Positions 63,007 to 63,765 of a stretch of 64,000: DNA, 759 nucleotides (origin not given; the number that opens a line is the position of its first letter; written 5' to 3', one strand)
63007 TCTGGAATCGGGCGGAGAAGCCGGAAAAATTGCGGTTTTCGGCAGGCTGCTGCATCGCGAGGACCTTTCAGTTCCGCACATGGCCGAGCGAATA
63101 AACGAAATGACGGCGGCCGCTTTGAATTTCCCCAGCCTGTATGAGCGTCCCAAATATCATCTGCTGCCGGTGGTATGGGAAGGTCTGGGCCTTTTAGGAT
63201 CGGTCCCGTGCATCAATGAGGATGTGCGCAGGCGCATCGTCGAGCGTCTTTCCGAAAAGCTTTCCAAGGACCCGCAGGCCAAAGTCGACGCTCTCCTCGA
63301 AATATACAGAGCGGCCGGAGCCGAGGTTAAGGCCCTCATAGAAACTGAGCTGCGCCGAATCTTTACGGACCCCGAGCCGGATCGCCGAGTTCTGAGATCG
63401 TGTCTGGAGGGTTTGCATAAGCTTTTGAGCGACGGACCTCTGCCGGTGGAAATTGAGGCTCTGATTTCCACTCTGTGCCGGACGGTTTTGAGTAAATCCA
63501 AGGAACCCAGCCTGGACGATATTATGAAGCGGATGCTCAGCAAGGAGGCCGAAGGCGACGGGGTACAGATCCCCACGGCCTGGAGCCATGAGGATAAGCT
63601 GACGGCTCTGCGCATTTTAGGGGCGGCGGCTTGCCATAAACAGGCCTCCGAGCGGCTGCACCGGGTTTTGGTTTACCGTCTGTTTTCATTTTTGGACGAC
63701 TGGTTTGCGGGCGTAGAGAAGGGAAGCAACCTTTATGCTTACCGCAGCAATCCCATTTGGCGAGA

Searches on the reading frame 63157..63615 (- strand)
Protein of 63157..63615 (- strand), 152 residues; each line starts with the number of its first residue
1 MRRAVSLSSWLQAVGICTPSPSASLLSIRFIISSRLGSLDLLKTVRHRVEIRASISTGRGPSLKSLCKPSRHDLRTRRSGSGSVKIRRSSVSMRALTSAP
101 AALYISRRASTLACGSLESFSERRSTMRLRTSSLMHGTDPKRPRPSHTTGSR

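Call 52: find_encoding_contigs(protein=window:63157-63615:-, flank=10000, max_places=8)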
Protein window:63157-63615:- (152 aa): no gene with exactly this product is on record in the collection.

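Call 85: search_protein_families(library=pfam, proteins=[window:63157-63615:-], max_evalue=0.001)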
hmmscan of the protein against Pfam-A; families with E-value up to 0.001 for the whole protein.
window:63157-63615:- (152 aa): 0 families
